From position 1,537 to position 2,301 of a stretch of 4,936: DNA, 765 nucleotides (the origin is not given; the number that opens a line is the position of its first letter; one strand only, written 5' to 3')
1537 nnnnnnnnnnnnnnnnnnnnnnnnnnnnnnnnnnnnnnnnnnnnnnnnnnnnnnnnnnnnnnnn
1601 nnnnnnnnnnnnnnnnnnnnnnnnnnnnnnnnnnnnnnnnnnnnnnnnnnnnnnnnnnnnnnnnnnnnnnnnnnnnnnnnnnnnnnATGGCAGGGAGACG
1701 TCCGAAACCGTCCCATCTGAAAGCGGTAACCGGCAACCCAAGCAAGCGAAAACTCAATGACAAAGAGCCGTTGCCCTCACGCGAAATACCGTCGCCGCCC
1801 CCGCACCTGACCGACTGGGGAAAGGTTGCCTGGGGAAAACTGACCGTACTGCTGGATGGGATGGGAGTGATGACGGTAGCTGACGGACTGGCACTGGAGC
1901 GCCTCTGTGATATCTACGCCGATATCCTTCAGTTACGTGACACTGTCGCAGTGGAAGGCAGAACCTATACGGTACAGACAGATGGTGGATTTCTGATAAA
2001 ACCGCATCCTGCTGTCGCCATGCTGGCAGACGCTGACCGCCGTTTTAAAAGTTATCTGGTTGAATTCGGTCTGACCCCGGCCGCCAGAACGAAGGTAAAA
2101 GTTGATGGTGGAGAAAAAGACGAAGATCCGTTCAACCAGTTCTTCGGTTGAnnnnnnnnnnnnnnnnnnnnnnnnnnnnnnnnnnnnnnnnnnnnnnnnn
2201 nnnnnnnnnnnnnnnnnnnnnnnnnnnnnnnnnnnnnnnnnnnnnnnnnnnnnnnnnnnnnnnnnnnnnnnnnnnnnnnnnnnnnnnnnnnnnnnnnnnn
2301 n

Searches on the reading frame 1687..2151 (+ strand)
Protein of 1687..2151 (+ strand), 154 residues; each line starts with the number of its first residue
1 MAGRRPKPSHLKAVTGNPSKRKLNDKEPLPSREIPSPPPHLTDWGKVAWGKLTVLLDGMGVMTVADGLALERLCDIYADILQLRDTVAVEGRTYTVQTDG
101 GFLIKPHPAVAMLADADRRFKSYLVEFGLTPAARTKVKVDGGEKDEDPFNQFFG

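Call 3: search_protein_families(library=pfam, proteins=[window:1687-2151:+], max_evalue=0.01)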
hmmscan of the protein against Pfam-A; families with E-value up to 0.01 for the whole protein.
window:1687-2151:+ (154 aa): 1 family
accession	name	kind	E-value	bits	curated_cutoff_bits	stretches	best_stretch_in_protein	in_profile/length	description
PF05119.17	Terminase_4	-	6.5e-23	81.4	24.7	1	46-142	2-96/98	Phage terminase, small subunit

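Call 6: search_dna_similar(query=window:1687-2151:+, collection=phages, mode=protein, max_rows=40)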
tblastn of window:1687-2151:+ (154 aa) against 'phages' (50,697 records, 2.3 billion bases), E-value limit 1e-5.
Records with a match: 293; places in all: 293; records where one place covers at least 80% of the query: 291.
Best place of each record, by identity: 80-90% 14; <60% 279.
By first word of the organism name: Streptococcus 91; Klebsiella 33; Vibrio 28; Moraxella 23; Serratia 20; Escherichia 19; Burkholderia 15; Salmonella 7; Enterobacteria 6; phage 5; and 24 more.
By host as written in the record: Moraxella catarrhalis 23; Klebsiella pneumoniae 22; - 17; Serratia marcescens 16; Escherichia coli 15; Streptococcus suis 11; Vibrio anguillarum strain BA35 10; Burkholderia sp. 9; and 136 more.
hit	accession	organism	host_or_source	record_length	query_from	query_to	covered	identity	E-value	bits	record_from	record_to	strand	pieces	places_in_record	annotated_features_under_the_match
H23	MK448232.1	Klebsiella phage ST147-VIM1phi7.2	Klebsiella pneumoniae ST147-VIM1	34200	1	154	100%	89.0%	1e-78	258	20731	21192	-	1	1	terminase small subunit P27 family | terminase large subunit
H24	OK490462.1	Klebsiella phage Kp4882-3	Klebsiella pneumoniae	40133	1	154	100%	89.0%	1e-78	258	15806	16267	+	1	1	record has no annotation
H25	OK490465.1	Klebsiella phage Kp4884-3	Klebsiella pneumoniae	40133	1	154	100%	89.0%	1e-78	258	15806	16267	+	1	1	record has no annotation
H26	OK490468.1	Klebsiella phage Kp4885-3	Klebsiella pneumoniae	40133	1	154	100%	89.0%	1e-78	258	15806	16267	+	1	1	record has no annotation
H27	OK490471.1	Klebsiella phage Kp4886-3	Klebsiella pneumoniae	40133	1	154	100%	89.0%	1e-78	258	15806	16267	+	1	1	record has no annotation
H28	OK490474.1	Klebsiella phage Kp4887-3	Klebsiella pneumoniae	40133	1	154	100%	89.0%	1e-78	258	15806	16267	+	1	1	record has no annotation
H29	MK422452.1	Klebsiella phage ST13-OXA48phi12.2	Klebsiella pneumoniae ST13-OXA48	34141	1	154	100%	88.3%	1e-78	258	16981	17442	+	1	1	terminase small subunit | terminase large subunit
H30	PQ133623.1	Klebsiella phage P7641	Klebsiella pneumoniae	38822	1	154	100%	88.3%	1e-78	258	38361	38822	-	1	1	hypothetical protein (x2)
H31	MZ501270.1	Pantoea phage AH07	Pantoea sp.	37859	1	154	100%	87.7%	1e-77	255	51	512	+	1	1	1: terminase small subunit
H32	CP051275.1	Salmonella phage SW-37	Salmonella enterica subsp. enterica ...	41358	1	154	100%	86.4%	7e-78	256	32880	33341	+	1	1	record has no annotation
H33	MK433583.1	Klebsiella phage ST899-OXA48phi17.2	Klebsiella pneumoniae ST899-OXA48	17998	1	154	100%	84.4%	9e-75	247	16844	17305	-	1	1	terminase small subunit | terminase large subunit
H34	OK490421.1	Klebsiella phage Kp4866-6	Klebsiella pneumoniae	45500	1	154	100%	84.4%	9e-75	247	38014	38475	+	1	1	record has no annotation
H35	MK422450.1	Klebsiella phage ST13-OXA48phi12.4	Klebsiella pneumoniae ST13-OXA48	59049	1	154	100%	83.8%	1e-74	247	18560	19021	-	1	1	terminase small subunit | terminase large subunit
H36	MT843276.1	Serratia phage vB_SspS_OS31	Serratia sp. OS31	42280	1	154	100%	82.5%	3e-74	246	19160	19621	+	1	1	small subunit terminase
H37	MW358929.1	Providencia phage PSTRCR_117lys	sewage sample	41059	1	153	99%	48.4%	1e-32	126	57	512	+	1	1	terminase small subunit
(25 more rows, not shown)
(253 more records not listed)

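Call 25: find_encoding_contigs(protein=window:1687-2151:+, flank=10000, max_places=10)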
Protein window:1687-2151:+ (154 aa): 24 contigs read that carry it; 5 places shown.
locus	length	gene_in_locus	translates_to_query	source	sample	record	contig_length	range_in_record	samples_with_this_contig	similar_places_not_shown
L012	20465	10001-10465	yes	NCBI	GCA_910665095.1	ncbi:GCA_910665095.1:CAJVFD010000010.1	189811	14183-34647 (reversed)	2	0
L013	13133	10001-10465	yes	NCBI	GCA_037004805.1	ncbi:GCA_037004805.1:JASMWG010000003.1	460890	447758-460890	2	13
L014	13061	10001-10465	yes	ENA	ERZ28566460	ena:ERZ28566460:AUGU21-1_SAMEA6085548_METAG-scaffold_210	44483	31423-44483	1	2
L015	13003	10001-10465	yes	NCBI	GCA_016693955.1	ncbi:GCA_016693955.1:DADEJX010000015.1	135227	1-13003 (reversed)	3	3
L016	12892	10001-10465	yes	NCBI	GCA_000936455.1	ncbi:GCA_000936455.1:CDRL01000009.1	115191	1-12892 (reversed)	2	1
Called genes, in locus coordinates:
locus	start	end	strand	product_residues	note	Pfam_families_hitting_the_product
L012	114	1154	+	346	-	-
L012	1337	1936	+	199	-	PF07105:DUF1367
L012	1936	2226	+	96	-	PF07102:YbcO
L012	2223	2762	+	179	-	PF06576:DUF1133, PF06530:Phage_antitermQ (weak)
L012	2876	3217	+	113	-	PF13992:YecR (weak)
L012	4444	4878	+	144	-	PF07681:DoxX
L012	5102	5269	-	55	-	-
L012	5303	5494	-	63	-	-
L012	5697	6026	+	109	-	PF05106:Phage_holin_3_1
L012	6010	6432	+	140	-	-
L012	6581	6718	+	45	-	-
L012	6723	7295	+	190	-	-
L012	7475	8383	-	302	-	PF28206:Vpar_1526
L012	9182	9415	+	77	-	-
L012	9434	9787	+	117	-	-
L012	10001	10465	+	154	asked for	PF05119:Terminase_4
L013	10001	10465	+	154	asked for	PF05119:Terminase_4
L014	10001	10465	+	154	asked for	PF05119:Terminase_4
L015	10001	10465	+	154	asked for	PF05119:Terminase_4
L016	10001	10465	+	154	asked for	PF05119:Terminase_4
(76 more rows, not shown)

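Call 39: find_related_loci(query=window:1687-2151:+, collection=genome_contigs, flank=3000)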
Query window:1687-2151:+ (154 aa) in genome_contigs; peptide patterns used: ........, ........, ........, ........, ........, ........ (x = any residue, [..] = any of these).
86 stretches matched a pattern; 9 encode a relative of the query (tblastn E <= 1e-3); 9 distinct loci.
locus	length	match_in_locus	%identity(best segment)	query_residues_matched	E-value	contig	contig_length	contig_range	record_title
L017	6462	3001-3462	90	1-154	1e-92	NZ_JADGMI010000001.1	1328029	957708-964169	Superficieibacter sp. 1612_C1 1612_C1_1, whole genome shotgun sequence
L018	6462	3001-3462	87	1-154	6e-91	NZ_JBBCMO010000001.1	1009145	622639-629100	Pantoea sp. AS142 contig00001, whole genome shotgun sequence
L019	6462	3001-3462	87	1-154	1e-90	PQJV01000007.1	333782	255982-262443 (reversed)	Candidatus Pantoea alvi isolate PSNIH6 NODE_7, whole genome shotgun sequence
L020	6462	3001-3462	86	1-154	2e-90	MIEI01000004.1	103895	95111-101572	Pantoea brenneri strain LMG 5343 LMG_5343_Contig0004_, whole genome shotgun sequence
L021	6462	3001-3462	86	1-154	5e-90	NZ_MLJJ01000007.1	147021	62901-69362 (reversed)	Pantoea septica strain LMG 5345 Contig0007_, whole genome shotgun sequence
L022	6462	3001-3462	85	1-154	1e-88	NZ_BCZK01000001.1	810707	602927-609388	Klebsiella oxytoca NBRC 105695, whole genome shotgun sequence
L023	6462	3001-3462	83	1-154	4e-88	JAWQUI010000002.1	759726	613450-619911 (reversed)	Pseudomonas lundensis strain I31 NODE_2_length_759726_cov_287.758637, whole genome shotgun sequence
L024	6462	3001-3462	84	1-154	2e-87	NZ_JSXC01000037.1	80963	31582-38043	Pectobacterium fontis strain M022 Contig37, whole genome shotgun sequence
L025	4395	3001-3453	81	4-154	2e-83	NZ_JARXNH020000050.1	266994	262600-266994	Raoultella scottii strain BAC 10a-01-01 NODE_10_length_266994_cov_40.399997, whole genome shotgun sequence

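Call 40: find_related_loci(query=window:1687-2151:+, collection=viral_contigs, flank=1500)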
Query window:1687-2151:+ (154 aa) in viral_contigs; peptide patterns used: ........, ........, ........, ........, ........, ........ (x = any residue, [..] = any of these).
247 stretches matched a pattern; 246 encode a relative of the query (tblastn E <= 1e-3); the best 80 are kept; 80 distinct loci.
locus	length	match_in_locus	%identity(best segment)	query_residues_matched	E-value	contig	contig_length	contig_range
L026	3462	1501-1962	92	1-154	4e-93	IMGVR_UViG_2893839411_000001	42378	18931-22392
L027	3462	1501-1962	91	1-154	8e-93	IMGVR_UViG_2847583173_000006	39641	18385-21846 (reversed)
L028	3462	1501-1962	91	1-154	2e-92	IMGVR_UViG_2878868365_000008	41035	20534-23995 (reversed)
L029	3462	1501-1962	91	1-154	2e-92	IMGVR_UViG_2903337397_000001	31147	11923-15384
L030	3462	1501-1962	89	1-154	3e-92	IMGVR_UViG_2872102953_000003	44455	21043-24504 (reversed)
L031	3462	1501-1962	88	1-154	9e-92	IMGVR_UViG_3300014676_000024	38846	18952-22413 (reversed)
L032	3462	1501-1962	89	1-154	1e-91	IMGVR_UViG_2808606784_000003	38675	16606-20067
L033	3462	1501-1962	90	1-154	6e-92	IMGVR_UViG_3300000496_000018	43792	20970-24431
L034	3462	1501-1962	89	1-154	9e-92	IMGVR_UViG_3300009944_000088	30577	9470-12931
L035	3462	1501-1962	89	1-154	1e-91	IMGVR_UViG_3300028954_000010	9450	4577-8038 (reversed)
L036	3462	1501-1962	91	1-154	6e-92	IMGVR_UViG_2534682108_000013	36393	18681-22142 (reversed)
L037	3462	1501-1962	90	1-154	7e-92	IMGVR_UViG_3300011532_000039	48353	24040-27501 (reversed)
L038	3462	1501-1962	89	1-154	1e-91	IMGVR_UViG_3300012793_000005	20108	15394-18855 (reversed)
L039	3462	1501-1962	89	1-154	1e-91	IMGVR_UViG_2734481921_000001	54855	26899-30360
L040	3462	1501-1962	89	1-154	1e-91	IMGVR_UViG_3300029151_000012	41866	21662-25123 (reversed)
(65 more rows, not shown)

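Call 47: search_protein_families(library=phrogs, proteins=[window:1687-2151:+], max_evalue=0.001)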
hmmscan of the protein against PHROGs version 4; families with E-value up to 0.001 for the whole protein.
window:1687-2151:+ (154 aa): 2 families
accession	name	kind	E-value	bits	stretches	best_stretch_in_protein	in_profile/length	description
phrog_83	-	head and packaging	4.9e-47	161.5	1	1-154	41-200/246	terminase small subunit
phrog_361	-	head and packaging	6.2e-06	27.5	1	70-147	28-118/129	terminase small subunit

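Call 52: list_cluster_members(proteins=[window:1687-2151:+, window:1119-1472:+])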
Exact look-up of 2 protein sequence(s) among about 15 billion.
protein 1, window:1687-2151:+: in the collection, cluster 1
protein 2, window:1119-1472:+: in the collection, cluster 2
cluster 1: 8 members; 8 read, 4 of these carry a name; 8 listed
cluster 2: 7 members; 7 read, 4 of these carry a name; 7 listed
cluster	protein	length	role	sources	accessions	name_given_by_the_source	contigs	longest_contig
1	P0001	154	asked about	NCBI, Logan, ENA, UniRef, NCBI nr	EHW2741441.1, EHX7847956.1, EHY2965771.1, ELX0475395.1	phage terminase small subunit P27 family [Escherichia coli] | phage terminase small subunit P27 family n=1 Tax=Escherichia coli TaxID=562 ...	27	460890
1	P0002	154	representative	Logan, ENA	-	-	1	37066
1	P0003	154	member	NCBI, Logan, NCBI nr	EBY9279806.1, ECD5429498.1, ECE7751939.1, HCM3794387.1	TPA: phage terminase small subunit P27 family [Salmonella enterica subsp. enterica ... | phage terminase small subunit P27 family [Salmonella enterica subsp. enterica serovar ...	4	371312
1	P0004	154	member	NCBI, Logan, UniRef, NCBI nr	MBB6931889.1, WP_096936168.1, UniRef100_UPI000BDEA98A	phage terminase small subunit P27 family [Escherichia coli] | phage terminase small subunit P27 family n=1 Tax=Escherichia coli TaxID=562 ...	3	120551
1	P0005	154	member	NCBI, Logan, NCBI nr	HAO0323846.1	TPA: phage terminase small subunit P27 family [Escherichia coli] | phage terminase small subunit P27 family [Escherichia coli]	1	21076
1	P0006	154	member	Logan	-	-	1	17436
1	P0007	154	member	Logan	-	-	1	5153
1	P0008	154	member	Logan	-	-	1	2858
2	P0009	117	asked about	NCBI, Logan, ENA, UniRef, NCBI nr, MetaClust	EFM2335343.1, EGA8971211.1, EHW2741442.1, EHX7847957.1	HNH endonuclease signature motif containing protein [Escherichia coli] | HNH endonuclease signature motif containing protein n=1 Tax=Escherichia coli TaxID=562 ... | status=active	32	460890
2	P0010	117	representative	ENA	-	-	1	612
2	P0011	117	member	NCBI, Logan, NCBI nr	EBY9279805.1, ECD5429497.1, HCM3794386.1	TPA: HNH endonuclease [Salmonella enterica subsp. enterica serovar Denver] | HNH endonuclease [Salmonella enterica subsp. enterica serovar Denver]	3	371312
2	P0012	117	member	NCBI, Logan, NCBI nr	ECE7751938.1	HNH endonuclease [Salmonella enterica subsp. enterica serovar Ngili]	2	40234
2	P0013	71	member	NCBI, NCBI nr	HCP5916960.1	TPA: HNH endonuclease, partial [Escherichia coli] | HNH endonuclease [Escherichia coli]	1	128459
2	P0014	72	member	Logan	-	-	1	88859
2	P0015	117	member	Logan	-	-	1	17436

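Call 53: find_encoding_contigs(protein=P0003, flank=3000, max_places=4)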
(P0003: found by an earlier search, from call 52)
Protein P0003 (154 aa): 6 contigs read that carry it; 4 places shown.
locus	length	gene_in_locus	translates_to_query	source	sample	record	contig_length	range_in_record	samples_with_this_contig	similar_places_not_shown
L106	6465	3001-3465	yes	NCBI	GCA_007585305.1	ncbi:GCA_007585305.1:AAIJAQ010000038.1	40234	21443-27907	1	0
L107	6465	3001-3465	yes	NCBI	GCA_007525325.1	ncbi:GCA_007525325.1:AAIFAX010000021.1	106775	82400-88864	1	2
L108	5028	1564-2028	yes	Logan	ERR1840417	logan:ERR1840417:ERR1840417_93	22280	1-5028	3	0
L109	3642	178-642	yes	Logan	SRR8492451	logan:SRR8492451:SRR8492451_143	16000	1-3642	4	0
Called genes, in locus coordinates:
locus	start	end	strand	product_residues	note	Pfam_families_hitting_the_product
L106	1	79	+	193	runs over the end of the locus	PF00959:Phage_lysozyme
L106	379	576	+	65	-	-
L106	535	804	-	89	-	PF08980:DUF1883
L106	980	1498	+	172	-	-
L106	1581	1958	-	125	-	-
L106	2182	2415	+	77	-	-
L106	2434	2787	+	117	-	-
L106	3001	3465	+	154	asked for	PF05119:Terminase_4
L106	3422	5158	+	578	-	PF03354:TerL_ATPase, PF20441:TerL_nuclease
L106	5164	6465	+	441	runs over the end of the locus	PF04860:Phage_portal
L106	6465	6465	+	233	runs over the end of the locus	PF04586:Peptidase_S78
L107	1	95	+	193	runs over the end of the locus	PF00959:Phage_lysozyme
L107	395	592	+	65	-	-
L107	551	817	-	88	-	PF08980:DUF1883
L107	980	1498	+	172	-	-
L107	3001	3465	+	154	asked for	PF05119:Terminase_4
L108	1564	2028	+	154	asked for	PF05119:Terminase_4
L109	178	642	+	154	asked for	PF05119:Terminase_4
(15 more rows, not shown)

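Call 54: find_encoding_contigs(protein=P0004, flank=3000, max_places=4)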
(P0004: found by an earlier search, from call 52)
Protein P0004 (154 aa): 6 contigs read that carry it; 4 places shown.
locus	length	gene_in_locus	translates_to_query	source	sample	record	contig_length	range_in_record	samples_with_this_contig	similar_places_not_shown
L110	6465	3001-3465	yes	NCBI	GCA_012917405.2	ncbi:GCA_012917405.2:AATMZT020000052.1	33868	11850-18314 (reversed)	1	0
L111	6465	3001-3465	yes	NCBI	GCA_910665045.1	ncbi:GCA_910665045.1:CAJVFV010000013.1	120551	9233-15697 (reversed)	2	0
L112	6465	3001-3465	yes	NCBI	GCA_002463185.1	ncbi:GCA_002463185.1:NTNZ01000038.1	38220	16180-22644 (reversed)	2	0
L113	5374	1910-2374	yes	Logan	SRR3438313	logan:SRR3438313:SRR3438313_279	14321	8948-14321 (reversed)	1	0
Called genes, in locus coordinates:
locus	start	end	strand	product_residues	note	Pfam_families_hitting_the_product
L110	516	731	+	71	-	PF04971:Phage_holin_2_1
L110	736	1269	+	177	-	PF00959:Phage_lysozyme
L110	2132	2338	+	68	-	PF06085:Rz1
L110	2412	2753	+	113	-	-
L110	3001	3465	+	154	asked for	PF05119:Terminase_4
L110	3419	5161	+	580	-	PF03354:TerL_ATPase, PF20441:TerL_nuclease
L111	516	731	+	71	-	PF04971:Phage_holin_2_1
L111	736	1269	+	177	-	PF00959:Phage_lysozyme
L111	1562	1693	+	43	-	-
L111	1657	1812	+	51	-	-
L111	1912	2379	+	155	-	PF03245:Phage_lysis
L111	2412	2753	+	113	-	-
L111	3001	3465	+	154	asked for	PF05119:Terminase_4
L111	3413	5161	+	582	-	PF03354:TerL_ATPase, PF20441:TerL_nuclease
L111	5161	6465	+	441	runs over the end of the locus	PF04860:Phage_portal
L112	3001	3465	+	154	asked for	PF05119:Terminase_4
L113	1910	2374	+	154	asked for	PF05119:Terminase_4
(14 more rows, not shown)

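Call 69: search_solved_structures(query=window:1687-2151:+, max_evalue=1)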
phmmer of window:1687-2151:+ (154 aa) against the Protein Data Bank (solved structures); distinct sequences matched with E-value up to 1: 2.
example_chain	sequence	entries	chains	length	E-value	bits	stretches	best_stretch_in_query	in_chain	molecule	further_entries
3hk0_A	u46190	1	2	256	0.057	16.5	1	39-108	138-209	Growth factor receptor-bound protein 10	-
4jiw_D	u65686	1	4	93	0.65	13.1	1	17-67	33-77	Putative uncharacterized protein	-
